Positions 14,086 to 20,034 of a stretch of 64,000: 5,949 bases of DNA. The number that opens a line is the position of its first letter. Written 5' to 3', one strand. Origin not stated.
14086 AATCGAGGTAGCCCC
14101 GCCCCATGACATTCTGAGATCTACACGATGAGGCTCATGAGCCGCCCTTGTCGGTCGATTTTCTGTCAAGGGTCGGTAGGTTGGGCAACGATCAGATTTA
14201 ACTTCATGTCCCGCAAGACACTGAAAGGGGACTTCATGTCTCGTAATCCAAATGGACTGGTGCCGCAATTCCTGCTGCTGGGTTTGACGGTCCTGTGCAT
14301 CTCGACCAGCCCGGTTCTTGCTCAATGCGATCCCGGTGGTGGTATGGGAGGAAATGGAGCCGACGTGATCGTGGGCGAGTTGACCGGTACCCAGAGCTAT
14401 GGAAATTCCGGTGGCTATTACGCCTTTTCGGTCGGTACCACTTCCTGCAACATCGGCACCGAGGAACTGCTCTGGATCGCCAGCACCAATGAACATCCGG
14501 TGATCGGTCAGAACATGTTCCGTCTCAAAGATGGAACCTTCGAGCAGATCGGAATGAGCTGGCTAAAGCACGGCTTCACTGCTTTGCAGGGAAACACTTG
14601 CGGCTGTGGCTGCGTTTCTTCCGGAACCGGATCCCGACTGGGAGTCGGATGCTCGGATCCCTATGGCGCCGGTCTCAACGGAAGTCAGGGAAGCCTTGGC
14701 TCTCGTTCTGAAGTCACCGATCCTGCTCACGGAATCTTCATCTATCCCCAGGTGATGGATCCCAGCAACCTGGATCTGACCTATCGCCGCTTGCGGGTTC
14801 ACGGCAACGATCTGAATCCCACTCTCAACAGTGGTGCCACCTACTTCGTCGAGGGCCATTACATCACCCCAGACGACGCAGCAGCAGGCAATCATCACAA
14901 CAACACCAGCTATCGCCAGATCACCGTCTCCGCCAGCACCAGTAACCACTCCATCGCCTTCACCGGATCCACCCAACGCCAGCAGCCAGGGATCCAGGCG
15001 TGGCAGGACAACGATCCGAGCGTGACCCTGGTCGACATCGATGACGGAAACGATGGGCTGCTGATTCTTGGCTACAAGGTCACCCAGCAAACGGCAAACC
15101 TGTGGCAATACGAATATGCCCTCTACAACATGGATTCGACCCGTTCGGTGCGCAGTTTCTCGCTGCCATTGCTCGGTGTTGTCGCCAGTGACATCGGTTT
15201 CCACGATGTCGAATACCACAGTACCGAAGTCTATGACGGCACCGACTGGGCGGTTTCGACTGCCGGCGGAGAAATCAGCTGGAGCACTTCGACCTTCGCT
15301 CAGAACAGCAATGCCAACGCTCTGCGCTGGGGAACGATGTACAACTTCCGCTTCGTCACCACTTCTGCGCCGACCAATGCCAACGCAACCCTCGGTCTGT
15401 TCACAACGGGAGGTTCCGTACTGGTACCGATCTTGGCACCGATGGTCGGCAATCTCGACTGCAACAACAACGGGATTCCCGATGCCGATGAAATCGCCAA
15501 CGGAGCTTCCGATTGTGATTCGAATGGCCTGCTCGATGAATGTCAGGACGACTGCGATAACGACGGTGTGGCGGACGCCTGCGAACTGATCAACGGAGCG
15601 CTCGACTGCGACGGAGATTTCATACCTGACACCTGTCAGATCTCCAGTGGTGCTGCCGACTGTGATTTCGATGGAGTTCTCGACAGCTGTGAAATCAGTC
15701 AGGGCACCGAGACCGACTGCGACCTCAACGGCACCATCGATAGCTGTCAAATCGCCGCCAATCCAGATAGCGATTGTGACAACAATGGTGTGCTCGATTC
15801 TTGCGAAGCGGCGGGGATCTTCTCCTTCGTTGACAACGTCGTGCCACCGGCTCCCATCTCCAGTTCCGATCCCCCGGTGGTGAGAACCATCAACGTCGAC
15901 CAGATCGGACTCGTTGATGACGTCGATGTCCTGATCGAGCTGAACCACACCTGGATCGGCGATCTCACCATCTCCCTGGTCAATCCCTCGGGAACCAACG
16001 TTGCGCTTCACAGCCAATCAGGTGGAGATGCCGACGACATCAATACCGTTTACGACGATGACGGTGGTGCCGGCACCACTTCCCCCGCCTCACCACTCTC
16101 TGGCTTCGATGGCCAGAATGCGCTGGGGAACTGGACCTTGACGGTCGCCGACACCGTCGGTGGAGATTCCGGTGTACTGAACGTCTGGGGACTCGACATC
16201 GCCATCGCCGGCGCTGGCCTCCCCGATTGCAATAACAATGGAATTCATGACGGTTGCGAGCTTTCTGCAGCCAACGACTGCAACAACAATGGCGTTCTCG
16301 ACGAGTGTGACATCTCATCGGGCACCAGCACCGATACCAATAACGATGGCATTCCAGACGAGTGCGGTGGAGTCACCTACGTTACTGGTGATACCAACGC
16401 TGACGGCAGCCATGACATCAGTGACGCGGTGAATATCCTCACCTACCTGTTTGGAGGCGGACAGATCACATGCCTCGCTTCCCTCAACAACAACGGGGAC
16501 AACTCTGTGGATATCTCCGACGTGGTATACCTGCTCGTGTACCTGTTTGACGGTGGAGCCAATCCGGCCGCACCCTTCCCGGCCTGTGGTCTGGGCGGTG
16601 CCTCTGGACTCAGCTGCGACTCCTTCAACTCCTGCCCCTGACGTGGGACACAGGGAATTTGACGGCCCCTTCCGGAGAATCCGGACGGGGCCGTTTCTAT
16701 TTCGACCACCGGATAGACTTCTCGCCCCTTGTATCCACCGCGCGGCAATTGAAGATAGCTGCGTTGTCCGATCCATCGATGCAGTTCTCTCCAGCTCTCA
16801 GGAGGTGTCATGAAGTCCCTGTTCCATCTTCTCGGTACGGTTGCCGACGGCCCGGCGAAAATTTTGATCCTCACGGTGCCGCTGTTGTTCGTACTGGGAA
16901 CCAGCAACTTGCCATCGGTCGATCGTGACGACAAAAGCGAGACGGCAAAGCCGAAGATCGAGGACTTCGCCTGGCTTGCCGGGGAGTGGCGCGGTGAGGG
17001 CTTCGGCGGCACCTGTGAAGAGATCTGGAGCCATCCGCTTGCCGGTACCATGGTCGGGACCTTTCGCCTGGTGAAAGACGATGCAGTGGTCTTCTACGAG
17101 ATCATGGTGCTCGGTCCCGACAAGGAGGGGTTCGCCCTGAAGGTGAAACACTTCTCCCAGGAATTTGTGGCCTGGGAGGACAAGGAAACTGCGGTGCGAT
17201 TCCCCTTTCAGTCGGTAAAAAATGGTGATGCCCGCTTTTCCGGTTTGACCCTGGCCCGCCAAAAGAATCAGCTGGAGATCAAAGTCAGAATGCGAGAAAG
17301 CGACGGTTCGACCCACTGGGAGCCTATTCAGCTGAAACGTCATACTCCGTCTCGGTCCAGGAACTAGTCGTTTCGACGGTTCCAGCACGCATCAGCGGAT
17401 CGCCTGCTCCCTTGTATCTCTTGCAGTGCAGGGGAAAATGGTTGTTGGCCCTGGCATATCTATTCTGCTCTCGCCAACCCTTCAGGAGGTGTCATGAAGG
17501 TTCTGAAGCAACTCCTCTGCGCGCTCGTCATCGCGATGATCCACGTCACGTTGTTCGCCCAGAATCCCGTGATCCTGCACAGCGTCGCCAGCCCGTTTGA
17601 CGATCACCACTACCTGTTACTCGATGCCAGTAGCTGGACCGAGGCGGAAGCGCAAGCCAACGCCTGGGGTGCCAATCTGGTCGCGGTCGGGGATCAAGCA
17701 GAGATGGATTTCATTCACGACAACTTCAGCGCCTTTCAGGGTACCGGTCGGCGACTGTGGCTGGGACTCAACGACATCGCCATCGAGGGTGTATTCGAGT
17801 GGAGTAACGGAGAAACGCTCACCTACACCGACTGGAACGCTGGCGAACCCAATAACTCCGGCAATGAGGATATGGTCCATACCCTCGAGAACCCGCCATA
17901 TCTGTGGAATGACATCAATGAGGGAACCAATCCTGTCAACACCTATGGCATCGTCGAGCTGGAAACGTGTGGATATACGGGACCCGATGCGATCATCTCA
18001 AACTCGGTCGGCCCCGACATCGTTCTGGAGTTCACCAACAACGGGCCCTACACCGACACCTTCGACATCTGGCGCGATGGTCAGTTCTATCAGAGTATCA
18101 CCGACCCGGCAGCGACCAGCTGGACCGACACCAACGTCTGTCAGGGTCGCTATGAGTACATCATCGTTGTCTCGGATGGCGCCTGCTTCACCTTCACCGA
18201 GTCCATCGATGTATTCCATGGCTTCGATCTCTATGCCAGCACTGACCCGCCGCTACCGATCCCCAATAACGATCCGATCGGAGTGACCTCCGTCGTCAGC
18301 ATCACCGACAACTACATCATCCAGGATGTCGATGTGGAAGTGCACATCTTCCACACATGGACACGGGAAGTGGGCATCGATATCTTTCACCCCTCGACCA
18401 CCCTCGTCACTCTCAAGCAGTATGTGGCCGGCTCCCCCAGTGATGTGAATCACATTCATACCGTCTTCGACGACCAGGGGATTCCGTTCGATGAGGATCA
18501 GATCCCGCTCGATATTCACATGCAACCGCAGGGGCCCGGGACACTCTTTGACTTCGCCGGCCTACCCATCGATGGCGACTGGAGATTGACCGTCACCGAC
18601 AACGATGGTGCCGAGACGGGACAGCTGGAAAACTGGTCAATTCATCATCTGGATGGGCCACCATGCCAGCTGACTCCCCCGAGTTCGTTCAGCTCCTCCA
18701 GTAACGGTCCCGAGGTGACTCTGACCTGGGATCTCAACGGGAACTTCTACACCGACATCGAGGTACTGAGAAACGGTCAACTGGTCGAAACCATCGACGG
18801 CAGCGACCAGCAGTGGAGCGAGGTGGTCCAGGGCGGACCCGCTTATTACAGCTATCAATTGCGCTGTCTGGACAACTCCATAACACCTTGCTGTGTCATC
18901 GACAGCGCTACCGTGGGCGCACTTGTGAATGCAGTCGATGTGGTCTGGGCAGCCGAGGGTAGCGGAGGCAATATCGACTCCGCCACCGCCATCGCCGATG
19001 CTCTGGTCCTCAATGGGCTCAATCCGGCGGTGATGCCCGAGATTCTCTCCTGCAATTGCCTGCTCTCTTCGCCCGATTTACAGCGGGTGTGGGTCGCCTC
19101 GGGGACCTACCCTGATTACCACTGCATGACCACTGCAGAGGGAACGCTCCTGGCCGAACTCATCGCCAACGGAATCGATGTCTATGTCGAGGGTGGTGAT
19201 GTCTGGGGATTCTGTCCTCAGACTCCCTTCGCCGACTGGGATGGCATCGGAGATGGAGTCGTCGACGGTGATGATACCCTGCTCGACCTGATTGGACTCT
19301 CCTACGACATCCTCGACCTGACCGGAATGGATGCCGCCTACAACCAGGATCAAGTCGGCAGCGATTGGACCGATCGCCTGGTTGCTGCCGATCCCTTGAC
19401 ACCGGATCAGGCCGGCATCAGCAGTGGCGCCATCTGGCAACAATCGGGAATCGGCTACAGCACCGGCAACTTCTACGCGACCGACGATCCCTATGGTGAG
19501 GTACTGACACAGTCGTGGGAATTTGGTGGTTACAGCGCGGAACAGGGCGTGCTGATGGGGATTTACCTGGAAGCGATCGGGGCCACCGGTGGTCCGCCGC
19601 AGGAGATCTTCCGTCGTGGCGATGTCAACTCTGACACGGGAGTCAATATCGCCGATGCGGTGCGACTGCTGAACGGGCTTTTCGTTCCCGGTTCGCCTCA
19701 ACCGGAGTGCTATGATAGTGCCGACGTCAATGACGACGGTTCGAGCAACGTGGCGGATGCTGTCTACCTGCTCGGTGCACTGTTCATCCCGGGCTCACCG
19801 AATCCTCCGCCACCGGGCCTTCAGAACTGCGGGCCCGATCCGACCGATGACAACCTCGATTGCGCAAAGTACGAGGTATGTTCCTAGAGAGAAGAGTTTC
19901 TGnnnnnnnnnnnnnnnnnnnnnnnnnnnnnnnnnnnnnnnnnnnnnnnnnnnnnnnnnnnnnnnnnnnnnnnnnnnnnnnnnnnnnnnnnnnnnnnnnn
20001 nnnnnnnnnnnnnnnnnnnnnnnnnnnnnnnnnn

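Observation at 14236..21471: Three adjacent secreted proteins with unrelated passenger domains share one C-terminal module: two dockerin/EF-hand-like repeats plus four invariant Cys ending at the C-terminus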

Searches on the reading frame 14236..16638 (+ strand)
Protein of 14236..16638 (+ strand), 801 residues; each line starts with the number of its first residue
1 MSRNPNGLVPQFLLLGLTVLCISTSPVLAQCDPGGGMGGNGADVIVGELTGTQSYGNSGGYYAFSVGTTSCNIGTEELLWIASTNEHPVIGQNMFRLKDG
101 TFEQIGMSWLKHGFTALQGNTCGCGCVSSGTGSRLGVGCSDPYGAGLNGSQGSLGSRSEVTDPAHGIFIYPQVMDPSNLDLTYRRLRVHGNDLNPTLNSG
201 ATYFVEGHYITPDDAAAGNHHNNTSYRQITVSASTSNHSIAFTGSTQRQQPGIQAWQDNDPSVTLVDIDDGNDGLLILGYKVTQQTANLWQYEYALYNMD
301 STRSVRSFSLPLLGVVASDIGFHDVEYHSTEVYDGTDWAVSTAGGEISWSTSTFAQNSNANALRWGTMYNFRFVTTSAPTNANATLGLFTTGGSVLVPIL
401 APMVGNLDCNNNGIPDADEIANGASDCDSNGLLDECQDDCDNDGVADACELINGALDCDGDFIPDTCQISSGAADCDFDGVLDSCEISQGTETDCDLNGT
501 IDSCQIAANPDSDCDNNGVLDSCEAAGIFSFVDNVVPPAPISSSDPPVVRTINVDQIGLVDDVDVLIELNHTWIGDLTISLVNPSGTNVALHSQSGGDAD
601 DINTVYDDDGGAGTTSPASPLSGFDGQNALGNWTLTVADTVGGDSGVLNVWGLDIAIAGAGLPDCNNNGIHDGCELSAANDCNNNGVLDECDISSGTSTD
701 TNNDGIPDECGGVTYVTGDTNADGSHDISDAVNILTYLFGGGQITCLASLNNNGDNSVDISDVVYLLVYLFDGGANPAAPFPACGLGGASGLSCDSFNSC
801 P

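Call 3: search_protein_families(library=pfam, proteins=[window:14236-16638:+], max_evalue=1)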
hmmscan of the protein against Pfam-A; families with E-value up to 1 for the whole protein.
window:14236-16638:+ (801 aa): 1 family
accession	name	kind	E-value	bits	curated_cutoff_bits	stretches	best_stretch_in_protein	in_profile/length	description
PF01483.27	P_proprotein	-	4.9e-16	59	21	1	560-654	1-85/86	Proprotein convertase P-domain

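Call 4: search_protein_families(library=ncbifam, proteins=[window:14236-16638:+], max_evalue=1)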
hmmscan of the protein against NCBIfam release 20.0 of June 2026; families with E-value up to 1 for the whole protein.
window:14236-16638:+ (801 aa): 0 families

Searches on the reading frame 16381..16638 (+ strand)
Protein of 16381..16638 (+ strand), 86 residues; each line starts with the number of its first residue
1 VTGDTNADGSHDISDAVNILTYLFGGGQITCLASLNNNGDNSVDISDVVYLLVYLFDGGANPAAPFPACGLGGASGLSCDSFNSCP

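Call 3: search_protein_families(library=pfam, proteins=[window:16381-16638:+], max_evalue=1)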
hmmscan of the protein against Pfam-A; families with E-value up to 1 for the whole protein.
window:16381-16638:+ (86 aa): 1 family
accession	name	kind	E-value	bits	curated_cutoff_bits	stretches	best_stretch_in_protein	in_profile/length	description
PF00404.24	Dockerin_1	-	0.16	12.7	22.9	1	3-54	2-55/57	Dockerin type I domain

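Call 4: search_protein_families(library=ncbifam, proteins=[window:16381-16638:+], max_evalue=1)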
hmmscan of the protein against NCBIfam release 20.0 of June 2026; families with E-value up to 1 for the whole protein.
window:16381-16638:+ (86 aa): 0 families

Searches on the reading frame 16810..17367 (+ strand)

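Call 16: search_protein_families(library=pfam, proteins=[window:16810-17367:+], max_evalue=0.00001)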
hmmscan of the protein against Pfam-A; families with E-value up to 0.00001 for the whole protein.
window:16810-17367:+ (185 aa): 1 family
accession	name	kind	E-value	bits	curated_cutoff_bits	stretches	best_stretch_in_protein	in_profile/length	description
PF19780.4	DUF6265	-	3.1e-33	115.1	23.8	1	54-160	1-115/116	Domain of unknown function (DUF6265)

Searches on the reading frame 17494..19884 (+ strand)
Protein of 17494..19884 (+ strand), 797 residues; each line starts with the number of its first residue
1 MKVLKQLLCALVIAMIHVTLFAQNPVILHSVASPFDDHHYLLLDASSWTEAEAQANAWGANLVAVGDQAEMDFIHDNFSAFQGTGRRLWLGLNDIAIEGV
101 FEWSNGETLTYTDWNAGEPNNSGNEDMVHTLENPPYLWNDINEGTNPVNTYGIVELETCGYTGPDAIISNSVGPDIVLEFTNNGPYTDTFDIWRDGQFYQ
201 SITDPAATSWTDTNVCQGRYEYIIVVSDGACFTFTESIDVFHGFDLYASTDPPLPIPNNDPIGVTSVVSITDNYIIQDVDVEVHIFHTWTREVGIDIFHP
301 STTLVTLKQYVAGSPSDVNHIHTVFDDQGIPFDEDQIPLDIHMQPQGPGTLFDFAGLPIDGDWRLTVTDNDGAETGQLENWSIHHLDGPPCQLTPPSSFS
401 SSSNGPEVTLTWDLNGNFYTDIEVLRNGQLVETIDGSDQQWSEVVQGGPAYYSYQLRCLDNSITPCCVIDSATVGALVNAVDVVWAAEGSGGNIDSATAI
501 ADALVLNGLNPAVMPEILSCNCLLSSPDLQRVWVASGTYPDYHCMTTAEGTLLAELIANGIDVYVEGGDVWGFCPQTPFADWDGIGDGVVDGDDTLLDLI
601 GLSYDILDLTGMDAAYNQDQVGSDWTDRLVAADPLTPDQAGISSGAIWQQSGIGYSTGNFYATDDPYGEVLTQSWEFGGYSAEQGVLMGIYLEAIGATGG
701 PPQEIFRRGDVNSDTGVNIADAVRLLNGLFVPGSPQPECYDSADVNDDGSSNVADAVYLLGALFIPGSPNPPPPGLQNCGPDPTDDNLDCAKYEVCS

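Call 3: search_protein_families(library=pfam, proteins=[window:17494-19884:+], max_evalue=1)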
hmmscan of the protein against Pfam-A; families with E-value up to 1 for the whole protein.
window:17494-19884:+ (797 aa): 3 families
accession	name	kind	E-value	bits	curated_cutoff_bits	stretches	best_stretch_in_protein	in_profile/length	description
PF01483.27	P_proprotein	-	3.3e-09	37.2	21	1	277-384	2-85/86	Proprotein convertase P-domain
PF00059.27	Lectin_C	-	1.6e-08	35.7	22.6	1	46-141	3-95/107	Lectin C-type domain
PF00404.24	Dockerin_1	-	2.1e-06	28.3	22.9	1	709-759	2-52/57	Dockerin type I domain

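Call 4: search_protein_families(library=ncbifam, proteins=[window:17494-19884:+], max_evalue=1)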
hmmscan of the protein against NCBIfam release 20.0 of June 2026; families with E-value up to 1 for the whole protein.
window:17494-19884:+ (797 aa): 1 family
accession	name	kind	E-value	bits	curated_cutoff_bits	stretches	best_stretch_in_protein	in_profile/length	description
TIGR00864.1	PCC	subfamily_domain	0.00042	16.8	1861.4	1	41-128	313-399/2700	polycystin cation channel protein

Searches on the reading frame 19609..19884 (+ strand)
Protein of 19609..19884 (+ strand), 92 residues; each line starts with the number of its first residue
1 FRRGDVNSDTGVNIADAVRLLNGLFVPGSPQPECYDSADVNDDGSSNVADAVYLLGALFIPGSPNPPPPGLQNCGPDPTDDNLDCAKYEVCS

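Call 3: search_protein_families(library=pfam, proteins=[window:19609-19884:+], max_evalue=1)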
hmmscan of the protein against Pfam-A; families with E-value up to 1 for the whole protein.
window:19609-19884:+ (92 aa): 1 family
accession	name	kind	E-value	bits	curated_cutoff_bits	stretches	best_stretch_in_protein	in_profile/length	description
PF00404.24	Dockerin_1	-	3.6e-08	33.9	22.9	1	4-54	2-52/57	Dockerin type I domain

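Call 4: search_protein_families(library=ncbifam, proteins=[window:19609-19884:+], max_evalue=1)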
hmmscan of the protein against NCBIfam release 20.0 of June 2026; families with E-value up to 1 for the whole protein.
window:19609-19884:+ (92 aa): 1 family
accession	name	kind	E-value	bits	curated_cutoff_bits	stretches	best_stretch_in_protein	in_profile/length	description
NF049990.1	CellobisidaseCelK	equivalog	0.11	10.6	1700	1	4-54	830-878/889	cellulose 1,4-beta-cellobiosidase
